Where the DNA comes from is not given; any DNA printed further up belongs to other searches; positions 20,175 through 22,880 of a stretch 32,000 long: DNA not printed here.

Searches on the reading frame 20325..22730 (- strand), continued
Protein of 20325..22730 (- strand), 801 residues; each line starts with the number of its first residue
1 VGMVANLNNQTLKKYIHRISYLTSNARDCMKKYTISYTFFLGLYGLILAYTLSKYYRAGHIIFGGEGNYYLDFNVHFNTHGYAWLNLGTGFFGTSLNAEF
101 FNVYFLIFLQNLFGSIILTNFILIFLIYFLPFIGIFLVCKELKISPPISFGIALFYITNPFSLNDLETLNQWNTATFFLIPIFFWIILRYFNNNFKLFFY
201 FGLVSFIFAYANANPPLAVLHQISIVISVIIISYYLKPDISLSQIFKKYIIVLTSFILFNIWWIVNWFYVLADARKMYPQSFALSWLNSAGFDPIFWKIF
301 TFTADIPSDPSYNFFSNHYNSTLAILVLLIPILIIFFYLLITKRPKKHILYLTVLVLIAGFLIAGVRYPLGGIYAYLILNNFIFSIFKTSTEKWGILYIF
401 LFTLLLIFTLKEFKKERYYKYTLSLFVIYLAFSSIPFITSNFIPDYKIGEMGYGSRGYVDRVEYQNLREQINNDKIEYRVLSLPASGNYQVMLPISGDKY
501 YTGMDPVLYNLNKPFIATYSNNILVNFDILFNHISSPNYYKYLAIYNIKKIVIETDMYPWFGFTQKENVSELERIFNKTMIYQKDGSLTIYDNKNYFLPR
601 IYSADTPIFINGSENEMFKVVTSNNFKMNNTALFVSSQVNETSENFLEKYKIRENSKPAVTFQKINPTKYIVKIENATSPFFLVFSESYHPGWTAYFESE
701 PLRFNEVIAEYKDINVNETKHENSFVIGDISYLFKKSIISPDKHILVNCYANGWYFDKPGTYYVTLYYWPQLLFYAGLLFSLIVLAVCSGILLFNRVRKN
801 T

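Call 32: find_encoding_contigs(protein=P0005, flank=10000, max_places=1)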
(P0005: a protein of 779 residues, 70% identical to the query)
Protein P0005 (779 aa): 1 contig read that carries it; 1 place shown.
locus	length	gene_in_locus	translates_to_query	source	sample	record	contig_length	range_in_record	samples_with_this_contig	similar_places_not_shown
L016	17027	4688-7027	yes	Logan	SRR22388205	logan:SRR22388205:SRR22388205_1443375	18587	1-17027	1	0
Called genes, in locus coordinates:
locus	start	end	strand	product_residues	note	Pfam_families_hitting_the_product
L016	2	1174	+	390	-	?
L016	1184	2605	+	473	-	PF02310:B12-binding, PF04055:Radical_SAM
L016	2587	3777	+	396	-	PF00534:Glycos_transf_1, PF13692:Glyco_trans_1_4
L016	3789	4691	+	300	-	PF05219:DREV (weak), PF13489:Methyltransf_23, PF07021:MetW, PF13847:Methyltransf_31, PF08241:Methyltransf_11, PF08242:Methyltransf_12, PF13649:Methyltransf_25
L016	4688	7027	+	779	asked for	-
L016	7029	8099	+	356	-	PF04055:Radical_SAM (weak), PF13186:SPASM (faint)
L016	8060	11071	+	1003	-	PF13231:PMT_2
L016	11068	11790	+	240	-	PF00535:Glycos_transf_2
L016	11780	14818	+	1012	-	-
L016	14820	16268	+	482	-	PF13231:PMT_2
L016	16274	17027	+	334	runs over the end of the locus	PF00535:Glycos_transf_2, PF10111:Glyco_tranf_2_2, PF13506:Glyco_transf_21 (weak), PF13641:Glyco_tranf_2_3, PF03142:Chitin_synth_2 (weak), PF13632:Glyco_trans_2_3 (weak)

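Call 48: search_protein_representatives(alignment_id=A1)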
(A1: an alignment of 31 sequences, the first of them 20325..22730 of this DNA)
Query: 31 sequences, 775 profile positions. Proteins with E-value up to 0.001 (for the whole library): 11038; up to 1e-10: 7986; up to 1e-30: 3362. The best 150 are listed.
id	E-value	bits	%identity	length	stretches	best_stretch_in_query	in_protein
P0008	0.0e+00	1111.0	-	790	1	2-774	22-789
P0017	0.0e+00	1042.6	-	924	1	3-770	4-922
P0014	4.0e-297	1004.0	-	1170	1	8-773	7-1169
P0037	2.3e-271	918.9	-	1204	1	9-770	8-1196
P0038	1.2e-258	876.8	-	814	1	4-774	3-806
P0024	6.1e-253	857.9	-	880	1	8-773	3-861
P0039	7.7e-241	817.9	-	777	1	5-769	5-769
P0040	2.1e-238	809.8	-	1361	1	4-773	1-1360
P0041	3.0e-238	809.4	-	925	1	2-772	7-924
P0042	3.9e-238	809.0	-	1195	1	4-770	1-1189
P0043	9.4e-237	804.4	-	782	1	14-771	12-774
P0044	8.7e-236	801.2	-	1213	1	15-772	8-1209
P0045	2.5e-233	793.1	-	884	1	17-772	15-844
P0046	6.6e-231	785.1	-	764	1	11-770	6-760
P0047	1.3e-223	761.0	-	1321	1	6-773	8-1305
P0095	9.4e-133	460.5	-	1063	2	43-676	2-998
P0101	3.3e-125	435.5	-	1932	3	24-772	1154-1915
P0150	2.5e-99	350.0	-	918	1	15-774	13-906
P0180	4.3e-94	332.6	-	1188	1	8-771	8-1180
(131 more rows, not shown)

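Call 50: search_protein_families(library=pfam, proteins=[P0030, P0031, P0040, P0101, P0150, P0180, P0017, P0095], max_evalue=0.01)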
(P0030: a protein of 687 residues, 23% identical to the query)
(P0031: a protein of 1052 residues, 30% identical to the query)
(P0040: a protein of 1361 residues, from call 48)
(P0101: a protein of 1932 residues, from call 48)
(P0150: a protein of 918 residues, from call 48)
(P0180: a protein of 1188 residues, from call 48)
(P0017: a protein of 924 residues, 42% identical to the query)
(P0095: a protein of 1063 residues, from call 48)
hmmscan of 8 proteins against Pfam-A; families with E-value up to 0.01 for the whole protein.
P0030 (687 aa): 1 family
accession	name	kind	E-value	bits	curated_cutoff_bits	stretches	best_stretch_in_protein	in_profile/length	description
PF11847.13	GT-C_AftD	-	3.5e-12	45.5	26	1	199-554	179-546/661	Alpha-(1->3)-arabinofuranosyltransferase, N-terminal GT-C domain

P0031 (1052 aa): 1 family
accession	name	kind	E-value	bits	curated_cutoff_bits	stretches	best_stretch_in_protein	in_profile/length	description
PF11847.13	GT-C_AftD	-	4.5e-09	35.2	26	1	32-601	10-541/661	Alpha-(1->3)-arabinofuranosyltransferase, N-terminal GT-C domain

P0040 (1361 aa): 0 families

P0101 (1932 aa): 1 family
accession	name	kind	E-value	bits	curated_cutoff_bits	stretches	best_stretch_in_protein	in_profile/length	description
PF11847.13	GT-C_AftD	-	6.1e-32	110.8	26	2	51-584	30-543/661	Alpha-(1->3)-arabinofuranosyltransferase, N-terminal GT-C domain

P0150 (918 aa): 1 family
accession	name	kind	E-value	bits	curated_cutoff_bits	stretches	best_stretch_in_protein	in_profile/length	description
PF25718.1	Mycobacteriophage_73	-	0.0064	17.4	27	0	701-739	37-75/85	Mycobacteriophage L5 gene 73 protein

P0180 (1188 aa): 0 families

P0017 (924 aa): 0 families

P0095 (1063 aa): 0 families

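Call 70: search_solved_structures(query=A1, max_evalue=10, show_alignments=1)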
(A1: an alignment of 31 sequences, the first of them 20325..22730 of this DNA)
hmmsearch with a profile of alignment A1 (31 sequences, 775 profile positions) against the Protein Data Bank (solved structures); distinct sequences matched with E-value up to 10: 5.
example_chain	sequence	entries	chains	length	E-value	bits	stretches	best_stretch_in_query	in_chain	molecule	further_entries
8iam_D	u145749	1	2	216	0.046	15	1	74-180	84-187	Protein ORM2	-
8iak_D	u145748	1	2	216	0.18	13.1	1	74-180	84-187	Protein ORM2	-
8iaj_D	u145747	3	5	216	0.18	13.1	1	74-180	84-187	Protein ORM2 | ORM2 isoform 1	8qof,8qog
5o9h_A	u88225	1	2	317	0.53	11.5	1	50-109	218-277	C5a anaphylatoxin chemotactic receptor 1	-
7y67_D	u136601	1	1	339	4.7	8.4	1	50-110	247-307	C5a anaphylatoxin chemotactic receptor 1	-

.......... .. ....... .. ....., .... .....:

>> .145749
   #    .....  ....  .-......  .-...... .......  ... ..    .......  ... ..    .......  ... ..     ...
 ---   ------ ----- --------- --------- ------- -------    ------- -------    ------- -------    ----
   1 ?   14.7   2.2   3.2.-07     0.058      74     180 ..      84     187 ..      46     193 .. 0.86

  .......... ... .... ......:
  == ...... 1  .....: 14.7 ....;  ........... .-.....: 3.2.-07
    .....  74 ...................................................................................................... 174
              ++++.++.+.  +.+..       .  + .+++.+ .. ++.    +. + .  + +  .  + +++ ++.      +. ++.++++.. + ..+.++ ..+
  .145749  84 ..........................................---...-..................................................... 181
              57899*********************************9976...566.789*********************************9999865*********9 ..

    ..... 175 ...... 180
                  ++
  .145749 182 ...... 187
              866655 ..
